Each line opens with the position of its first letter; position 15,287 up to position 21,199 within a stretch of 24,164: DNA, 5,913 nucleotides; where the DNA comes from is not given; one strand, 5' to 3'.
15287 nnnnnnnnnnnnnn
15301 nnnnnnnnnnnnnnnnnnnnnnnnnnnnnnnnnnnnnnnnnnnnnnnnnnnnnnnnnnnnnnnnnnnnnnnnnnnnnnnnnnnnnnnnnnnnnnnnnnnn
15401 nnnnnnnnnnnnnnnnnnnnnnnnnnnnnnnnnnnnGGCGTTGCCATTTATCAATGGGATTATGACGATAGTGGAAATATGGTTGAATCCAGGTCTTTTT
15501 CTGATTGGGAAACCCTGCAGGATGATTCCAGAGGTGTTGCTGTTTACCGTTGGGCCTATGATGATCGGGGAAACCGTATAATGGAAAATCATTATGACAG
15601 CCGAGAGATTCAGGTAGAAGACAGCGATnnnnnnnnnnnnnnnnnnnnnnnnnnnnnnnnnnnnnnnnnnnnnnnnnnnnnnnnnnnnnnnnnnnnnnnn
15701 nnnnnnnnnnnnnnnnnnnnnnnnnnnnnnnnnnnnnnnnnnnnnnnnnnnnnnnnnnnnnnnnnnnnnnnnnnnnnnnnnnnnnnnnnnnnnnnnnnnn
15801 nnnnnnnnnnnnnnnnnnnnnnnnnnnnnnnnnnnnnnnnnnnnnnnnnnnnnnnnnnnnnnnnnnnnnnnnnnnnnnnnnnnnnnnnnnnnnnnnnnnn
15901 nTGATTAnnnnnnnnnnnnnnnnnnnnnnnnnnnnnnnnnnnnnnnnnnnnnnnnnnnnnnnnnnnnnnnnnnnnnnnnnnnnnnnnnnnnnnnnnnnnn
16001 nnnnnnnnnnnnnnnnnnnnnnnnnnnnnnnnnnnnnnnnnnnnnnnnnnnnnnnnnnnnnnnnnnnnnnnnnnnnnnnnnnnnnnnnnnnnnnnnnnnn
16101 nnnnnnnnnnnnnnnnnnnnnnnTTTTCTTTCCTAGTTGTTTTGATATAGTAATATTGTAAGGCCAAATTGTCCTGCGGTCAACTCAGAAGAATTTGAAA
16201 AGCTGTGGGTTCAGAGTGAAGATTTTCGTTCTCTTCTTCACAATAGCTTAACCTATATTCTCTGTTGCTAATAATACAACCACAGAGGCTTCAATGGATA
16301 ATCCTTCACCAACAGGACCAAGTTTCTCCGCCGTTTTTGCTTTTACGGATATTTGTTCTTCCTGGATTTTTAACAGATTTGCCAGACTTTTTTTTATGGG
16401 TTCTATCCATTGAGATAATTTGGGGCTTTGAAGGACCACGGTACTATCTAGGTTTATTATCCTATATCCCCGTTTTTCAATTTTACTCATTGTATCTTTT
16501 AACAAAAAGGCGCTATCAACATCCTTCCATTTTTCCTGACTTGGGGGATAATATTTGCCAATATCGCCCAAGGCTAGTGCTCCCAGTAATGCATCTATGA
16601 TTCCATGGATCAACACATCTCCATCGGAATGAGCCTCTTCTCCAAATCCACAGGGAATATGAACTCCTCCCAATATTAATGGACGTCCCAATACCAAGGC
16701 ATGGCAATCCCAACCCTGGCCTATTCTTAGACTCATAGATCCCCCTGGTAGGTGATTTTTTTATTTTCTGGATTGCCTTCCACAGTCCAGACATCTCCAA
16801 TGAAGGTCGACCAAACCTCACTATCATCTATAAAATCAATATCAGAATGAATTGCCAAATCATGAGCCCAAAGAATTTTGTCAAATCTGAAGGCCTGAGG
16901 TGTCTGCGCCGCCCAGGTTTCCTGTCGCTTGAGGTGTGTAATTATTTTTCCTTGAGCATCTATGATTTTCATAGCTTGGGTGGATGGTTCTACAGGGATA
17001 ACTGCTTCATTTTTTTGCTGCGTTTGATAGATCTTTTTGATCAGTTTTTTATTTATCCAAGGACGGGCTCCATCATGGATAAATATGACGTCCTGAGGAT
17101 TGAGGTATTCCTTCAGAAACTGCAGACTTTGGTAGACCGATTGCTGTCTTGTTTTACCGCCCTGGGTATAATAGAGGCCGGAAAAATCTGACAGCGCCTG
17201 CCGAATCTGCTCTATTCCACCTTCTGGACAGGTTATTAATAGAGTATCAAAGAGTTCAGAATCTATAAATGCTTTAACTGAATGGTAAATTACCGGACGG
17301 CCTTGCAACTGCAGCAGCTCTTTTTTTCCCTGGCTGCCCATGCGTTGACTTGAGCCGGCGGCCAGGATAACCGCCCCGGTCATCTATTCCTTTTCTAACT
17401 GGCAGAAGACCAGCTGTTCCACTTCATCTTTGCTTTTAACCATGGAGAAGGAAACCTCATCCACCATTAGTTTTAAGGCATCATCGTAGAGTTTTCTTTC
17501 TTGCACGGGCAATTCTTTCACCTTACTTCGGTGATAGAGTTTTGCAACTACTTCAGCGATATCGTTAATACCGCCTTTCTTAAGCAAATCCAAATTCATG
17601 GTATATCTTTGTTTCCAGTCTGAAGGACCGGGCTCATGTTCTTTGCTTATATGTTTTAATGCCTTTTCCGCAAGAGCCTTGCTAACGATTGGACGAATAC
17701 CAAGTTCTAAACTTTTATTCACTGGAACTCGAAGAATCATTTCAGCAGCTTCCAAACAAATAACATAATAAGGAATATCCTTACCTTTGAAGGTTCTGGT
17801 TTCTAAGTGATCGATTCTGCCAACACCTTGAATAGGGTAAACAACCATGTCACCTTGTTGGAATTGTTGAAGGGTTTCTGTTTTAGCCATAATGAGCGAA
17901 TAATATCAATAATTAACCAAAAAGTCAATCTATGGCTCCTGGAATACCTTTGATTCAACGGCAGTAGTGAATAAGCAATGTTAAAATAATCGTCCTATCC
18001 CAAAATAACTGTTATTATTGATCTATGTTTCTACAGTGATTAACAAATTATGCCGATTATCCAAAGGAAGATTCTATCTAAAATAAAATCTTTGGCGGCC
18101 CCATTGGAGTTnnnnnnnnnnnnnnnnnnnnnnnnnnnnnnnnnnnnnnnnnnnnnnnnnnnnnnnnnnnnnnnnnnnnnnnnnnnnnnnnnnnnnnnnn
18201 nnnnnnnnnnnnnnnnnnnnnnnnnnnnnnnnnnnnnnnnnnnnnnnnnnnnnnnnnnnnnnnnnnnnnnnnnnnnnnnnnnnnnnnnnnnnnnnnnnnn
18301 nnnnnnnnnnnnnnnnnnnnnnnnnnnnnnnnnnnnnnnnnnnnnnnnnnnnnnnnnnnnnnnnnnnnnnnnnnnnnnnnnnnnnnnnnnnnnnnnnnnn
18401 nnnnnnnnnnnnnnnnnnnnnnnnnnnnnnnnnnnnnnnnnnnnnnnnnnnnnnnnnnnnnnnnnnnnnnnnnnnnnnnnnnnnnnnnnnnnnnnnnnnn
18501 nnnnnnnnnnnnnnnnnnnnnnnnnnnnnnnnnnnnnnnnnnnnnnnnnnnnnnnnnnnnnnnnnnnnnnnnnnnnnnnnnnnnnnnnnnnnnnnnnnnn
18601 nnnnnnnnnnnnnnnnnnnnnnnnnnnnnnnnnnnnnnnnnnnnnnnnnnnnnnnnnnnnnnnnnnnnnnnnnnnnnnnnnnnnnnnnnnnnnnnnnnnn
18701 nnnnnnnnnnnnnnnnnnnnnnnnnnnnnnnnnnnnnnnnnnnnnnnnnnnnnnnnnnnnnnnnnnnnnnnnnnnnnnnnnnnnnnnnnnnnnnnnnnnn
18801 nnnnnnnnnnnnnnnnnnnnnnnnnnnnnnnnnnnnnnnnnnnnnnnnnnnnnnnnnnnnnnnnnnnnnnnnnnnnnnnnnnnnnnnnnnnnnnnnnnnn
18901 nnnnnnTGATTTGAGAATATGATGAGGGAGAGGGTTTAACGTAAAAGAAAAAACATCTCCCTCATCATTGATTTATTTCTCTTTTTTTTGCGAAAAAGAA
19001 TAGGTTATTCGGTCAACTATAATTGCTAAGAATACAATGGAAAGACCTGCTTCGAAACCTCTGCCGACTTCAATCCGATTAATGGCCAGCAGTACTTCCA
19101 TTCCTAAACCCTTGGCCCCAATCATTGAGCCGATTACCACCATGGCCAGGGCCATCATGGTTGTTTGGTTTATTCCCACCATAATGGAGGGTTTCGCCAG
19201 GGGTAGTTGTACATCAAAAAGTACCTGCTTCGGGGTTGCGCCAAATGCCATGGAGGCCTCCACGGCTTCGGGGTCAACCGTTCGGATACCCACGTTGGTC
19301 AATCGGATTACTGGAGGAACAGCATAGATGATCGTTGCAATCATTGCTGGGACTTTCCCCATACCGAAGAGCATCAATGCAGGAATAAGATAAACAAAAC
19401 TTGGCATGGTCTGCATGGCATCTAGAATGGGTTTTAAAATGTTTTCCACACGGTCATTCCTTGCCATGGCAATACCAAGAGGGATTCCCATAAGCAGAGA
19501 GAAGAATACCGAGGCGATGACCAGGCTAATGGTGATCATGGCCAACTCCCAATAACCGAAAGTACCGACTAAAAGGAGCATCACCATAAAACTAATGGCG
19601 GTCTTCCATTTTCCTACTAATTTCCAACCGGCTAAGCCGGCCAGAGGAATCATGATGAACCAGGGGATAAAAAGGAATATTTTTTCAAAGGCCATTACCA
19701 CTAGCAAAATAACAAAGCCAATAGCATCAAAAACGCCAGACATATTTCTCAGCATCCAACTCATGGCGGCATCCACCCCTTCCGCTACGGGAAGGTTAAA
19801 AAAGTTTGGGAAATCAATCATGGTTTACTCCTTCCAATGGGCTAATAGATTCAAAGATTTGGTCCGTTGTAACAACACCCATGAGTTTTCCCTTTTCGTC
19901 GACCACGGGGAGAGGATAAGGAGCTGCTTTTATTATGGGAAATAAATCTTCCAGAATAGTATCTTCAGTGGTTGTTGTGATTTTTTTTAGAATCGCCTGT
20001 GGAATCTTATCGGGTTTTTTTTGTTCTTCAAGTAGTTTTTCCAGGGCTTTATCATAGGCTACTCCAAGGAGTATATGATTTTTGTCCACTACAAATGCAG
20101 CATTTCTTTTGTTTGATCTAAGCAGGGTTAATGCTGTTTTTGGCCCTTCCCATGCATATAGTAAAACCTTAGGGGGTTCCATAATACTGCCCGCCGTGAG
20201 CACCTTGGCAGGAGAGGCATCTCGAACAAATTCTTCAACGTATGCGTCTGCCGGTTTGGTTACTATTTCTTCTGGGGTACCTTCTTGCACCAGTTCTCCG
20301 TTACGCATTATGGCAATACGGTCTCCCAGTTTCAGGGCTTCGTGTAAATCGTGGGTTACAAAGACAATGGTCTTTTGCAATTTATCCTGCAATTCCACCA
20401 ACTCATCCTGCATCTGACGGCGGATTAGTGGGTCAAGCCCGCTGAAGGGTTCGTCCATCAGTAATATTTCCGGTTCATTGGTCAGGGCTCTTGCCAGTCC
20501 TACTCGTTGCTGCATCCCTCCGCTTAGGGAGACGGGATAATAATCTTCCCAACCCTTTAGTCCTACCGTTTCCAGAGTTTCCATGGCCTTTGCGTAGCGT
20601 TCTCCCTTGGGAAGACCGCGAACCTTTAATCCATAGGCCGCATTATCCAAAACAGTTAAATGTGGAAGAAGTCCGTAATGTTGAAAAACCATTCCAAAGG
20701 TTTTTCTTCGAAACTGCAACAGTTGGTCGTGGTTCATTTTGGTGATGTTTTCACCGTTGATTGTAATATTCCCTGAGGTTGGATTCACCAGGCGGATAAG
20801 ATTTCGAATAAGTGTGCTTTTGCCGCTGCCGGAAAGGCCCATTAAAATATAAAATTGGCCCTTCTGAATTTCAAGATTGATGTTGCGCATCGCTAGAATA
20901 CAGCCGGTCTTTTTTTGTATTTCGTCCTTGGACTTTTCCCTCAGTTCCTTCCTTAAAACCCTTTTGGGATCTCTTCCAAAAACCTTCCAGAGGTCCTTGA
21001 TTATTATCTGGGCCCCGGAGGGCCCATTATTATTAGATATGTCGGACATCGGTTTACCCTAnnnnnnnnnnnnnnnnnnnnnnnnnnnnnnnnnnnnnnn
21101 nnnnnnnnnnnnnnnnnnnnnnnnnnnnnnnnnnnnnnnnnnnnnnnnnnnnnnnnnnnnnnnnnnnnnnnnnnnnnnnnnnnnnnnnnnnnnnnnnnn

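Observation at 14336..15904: Secreted protein built almost entirely of ~14 tandem 33-residue '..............' repeats (YD/Rhs-like but longer period, no toxin domain)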

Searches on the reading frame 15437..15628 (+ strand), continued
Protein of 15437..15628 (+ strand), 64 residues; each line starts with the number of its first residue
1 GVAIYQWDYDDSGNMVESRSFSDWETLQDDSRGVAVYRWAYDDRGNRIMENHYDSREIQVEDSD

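Call 70: search_protein_families(library=ncbifam, proteins=[P0043, P0034, P0081, P0069, P0072], max_evalue=0.001)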
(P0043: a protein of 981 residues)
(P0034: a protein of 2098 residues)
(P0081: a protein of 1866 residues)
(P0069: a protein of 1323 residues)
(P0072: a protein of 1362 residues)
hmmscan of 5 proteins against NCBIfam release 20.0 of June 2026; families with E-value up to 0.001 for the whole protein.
P0043 (981 aa): 1 family
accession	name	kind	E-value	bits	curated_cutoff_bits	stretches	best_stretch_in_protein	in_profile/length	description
TIGR01643.1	YD_repeat_2x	repeat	0.00013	22.3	15.8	0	522-536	17-31/42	YD repeat-containing protein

P0034 (2098 aa): 0 families

P0081 (1866 aa): 0 families

P0069 (1323 aa): 16 families
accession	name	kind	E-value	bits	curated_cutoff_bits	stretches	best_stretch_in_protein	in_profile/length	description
NF033483.0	PknB_PASTA_kin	equivalog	6e-53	180.7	450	1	9-437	2-355/563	Stk1 family PASTA domain-containing Ser/Thr kinase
NF047741.1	antiphage_MADS6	equivalog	3.3e-38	131.6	460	2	111-308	294-472/612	methylation-associated defense system protein kinase MAD6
TIGR03903.1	TOMM_kin_cyc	equivalog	9.5e-31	106.5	705.75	1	42-223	6-187/1267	TOMM system kinase/cyclase fusion protein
NF052427.1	StpK7MSMEG_1200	equivalog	2.5e-30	105.5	900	1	14-307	7-279/601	serine/threonine protein kinase StpK7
NF053615.1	SerThrKinAfsKStmc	equivalog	4.9e-25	88.3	1300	1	14-218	13-207/809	protein serine/threonine kinase AfsK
NF009651.0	PRK13184.1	equivalog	4.3e-22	77.9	839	1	16-222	4-228/932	serine/threonine-protein kinase PknD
NF033442.0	BREX_PglW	equivalog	1.5e-17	62.7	990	1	8-179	506-670/1391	BREX system serine/threonine kinase PglW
NF038150.1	lanthi_synth_IV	equivalog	1.2e-15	56.9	650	1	14-223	189-394/851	class IV lanthionine synthetase LanL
NF058632.1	SerThrKinPrkT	equivalog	4.3e-14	52.3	280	1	14-152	21-153/322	serine/threonine protein kinase PrkT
NF038151.1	lanthi_synth_III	equivalog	6.4e-10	38.1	575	1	67-220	277-424/833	class III lanthionine synthetase LanKC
NF043056.1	T4SS_LegK1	equivalog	1.3e-09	37.2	550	1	135-215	208-280/516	Dot/Icm T4SS effector kinase LegK1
TIGR03724.2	arch_bud32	equivalog_domain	7.2e-08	32.1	125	1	56-172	35-134/193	KEOPS complex kinase/ATPase Bud32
NF011463.0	PRK14879.1-4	equivalog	3.4e-07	29.9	188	1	47-171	52-162/237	Kae1-associated kinase Bud32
NF011464.0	PRK14879.1-7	equivalog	5.2e-07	29.6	246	1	85-171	75-151/221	Kae1-associated kinase Bud32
NF007174.0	PRK09605.1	equivalog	6.8e-07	28.1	447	1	52-172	374-476/535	bifunctional N(6)-L-threonylcarbamoyladenine synthase/serine/threonine protein kinase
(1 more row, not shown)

P0072 (1362 aa): 0 families

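Call 84: search_protein_families(library=pfam, proteins=[P0072, P0090, P0060, P0046, P0054, P0085], max_evalue=0.0001)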
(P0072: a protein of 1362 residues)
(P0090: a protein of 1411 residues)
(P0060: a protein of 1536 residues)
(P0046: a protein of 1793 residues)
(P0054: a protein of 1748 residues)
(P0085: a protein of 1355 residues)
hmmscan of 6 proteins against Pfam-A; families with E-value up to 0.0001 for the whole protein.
P0072 (1362 aa): 3 families
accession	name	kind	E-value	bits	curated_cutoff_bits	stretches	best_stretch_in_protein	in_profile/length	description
PF20703.3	nSTAND1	-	1.6e-31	110.7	27.1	1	9-387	1-341/379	Novel STAND NTPase 1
PF05593.20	RHS_repeat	-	4.2e-18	65.7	22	0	1110-1143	2-34/38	RHS Repeat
PF20041.5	DUF6443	-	6.7e-06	26.8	27.8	0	1179-1247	13-77/137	Domain of unknown function (DUF6443)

P0090 (1411 aa): 4 families
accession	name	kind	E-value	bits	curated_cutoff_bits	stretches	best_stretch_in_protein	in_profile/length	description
PF20703.3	nSTAND1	-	4.2e-33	115.9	27.1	1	8-388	1-342/379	Novel STAND NTPase 1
PF01637.24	ATPase_2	-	1.5e-07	31.9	33.2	1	23-173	1-148/225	ATPase domain predominantly from Archaea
PF13191.12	AAA_16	-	4e-06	27.9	32.6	1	23-103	2-85/167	AAA ATPase domain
PF25201.1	nSTAND6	-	7.9e-05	23.2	27.7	0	24-98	2-72/148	Novel STAND NTPase 6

P0060 (1536 aa): 2 families
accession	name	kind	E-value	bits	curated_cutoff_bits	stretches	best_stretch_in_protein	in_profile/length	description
PF20703.3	nSTAND1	-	2.5e-80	271.4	27.1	1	176-558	1-377/379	Novel STAND NTPase 1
PF05593.20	RHS_repeat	-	5.5e-06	27.1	22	0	899-924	9-33/38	RHS Repeat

P0046 (1793 aa): 5 families
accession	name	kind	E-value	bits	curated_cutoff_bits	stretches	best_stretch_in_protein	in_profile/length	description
PF20703.3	nSTAND1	-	1.1e-93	315.3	27.1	1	204-633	1-377/379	Novel STAND NTPase 1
PF13191.12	AAA_16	-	2.8e-08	34.9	32.6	1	219-399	2-167/167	AAA ATPase domain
PF13180.12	PDZ_2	-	3.5e-07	30.8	27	1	1705-1770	13-78/80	PDZ domain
PF17820.7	PDZ_6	-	3.4e-06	27.1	27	1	1707-1745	1-39/54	PDZ domain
PF05593.20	RHS_repeat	-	5.9e-05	23.8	22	0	905-930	12-36/38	RHS Repeat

P0054 (1748 aa): 3 families
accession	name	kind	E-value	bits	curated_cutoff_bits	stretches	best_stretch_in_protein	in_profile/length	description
PF00069.31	Pkinase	-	7.4e-42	144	31.7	2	510-668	98-255/263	Protein kinase domain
PF07714.23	PK_Tyr_Ser-Thr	-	1e-29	104.1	23.1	1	357-665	2-249/258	Protein tyrosine and serine/threonine kinase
PF01636.29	APH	-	1.1e-09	38.9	23.2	1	394-562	38-201/239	Phosphotransferase enzyme family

P0085 (1355 aa): 6 families
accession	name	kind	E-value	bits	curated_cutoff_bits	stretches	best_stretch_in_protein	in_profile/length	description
PF00069.31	Pkinase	-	1.9e-49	168.9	31.7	1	82-353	2-259/263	Protein kinase domain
PF07714.23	PK_Tyr_Ser-Thr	-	1.7e-33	116.5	23.1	1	83-345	3-248/258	Protein tyrosine and serine/threonine kinase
PF05593.20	RHS_repeat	-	1.1e-11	45.3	22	0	978-1008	2-33/38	RHS Repeat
PF13180.12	PDZ_2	-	2.1e-06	28.3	27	1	1269-1339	11-78/80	PDZ domain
PF17820.7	PDZ_6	-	2.5e-06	27.5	27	1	1273-1305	1-33/54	PDZ domain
PF11178.13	DUF2963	-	1.8e-05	24.4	22.6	0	1086-1108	9-32/52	Protein of unknown function (DUF2963)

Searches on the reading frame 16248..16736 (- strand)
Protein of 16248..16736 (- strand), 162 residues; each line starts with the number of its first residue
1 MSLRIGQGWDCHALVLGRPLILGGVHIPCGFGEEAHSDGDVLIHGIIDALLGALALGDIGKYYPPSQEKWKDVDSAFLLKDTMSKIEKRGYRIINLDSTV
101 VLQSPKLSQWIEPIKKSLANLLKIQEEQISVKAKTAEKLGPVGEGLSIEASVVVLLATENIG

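Call 8: search_protein_families(library=pfam, proteins=[window:16248-16736:-], max_evalue=0.001)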
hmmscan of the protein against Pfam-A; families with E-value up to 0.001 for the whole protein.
window:16248-16736:- (162 aa): 1 family
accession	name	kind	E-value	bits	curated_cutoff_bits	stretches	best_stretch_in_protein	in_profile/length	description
PF02542.21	YgbB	-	6.8e-59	199.1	26.7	1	3-156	1-154/155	YgbB family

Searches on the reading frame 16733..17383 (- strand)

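Call 8: search_protein_families(library=pfam, proteins=[window:16733-17383:-], max_evalue=0.001)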
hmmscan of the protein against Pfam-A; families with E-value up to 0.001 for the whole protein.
window:16733-17383:- (216 aa): 3 families
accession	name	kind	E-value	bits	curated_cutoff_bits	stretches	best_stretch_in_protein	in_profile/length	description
PF01128.25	IspD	-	8.5e-45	153.6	27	1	4-216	3-212/221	2-C-methyl-D-erythritol 4-phosphate cytidylyltransferase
PF12804.13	NTP_transf_3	-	3.8e-12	47.1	27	1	4-134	1-125/160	MobA-like NTP transferase domain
PF02348.25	CTP_transf_3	-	9.1e-08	32.6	22.6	1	14-144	7-139/217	Cytidylyltransferase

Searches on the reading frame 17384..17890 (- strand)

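Call 8: search_protein_families(library=pfam, proteins=[window:17384-17890:-], max_evalue=0.001)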
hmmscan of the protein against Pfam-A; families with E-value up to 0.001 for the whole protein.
window:17384-17890:- (168 aa): 2 families
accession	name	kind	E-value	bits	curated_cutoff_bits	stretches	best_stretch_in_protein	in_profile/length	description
PF21095.3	CarD_C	-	2.7e-19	69.4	23.1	1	77-161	2-86/87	CarD, C-terminal domain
PF02559.22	CarD_TRCF_RID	-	2.4e-12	47.2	23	1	10-68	1-56/57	CarD-like/TRCF RID domain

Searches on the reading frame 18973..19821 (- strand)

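Call 74: search_protein_families(library=pfam, proteins=[window:18973-19821:-], max_evalue=0.001)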
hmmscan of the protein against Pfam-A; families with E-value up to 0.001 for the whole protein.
window:18973-19821:- (282 aa): 1 family
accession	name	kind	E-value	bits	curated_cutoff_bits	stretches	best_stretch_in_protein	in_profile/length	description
PF00528.27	BPD_transp_1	-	3.9e-28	98.9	26.4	1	112-280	1-182/184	Binding-protein-dependent transport system inner membrane component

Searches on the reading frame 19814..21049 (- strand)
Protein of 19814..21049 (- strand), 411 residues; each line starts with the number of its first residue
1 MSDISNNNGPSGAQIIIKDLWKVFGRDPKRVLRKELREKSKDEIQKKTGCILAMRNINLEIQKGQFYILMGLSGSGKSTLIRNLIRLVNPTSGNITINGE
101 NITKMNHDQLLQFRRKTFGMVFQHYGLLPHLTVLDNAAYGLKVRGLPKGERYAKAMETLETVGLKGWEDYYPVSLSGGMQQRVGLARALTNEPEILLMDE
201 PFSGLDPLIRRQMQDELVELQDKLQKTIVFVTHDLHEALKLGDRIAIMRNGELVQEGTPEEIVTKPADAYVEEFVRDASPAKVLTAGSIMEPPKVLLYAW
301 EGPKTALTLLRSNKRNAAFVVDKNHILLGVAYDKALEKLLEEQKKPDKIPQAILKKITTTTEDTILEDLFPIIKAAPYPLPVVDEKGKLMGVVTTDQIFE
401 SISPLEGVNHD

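Call 74: search_protein_families(library=pfam, proteins=[window:19814-21049:-], max_evalue=0.001)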
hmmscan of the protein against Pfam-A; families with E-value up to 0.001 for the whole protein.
window:19814-21049:- (411 aa): 5 families
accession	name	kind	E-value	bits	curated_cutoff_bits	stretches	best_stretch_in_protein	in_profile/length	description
PF00005.33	ABC_tran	-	1.8e-35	122.9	25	1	55-202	2-136/137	ABC transporter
PF00571.33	CBS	-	1.4e-08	35.4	24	1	355-402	7-55/57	CBS domain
PF13304.12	AAA_21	-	1.2e-06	29.2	27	1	176-235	239-300/304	AAA domain, putative AbiEii toxin, Type IV TA system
PF13555.12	AAA_29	-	0.00044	20.4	27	1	59-98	17-55/61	P-loop containing region of AAA domain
PF13401.12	AAA_22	-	0.00068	20.4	27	0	63-90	4-31/130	AAA domain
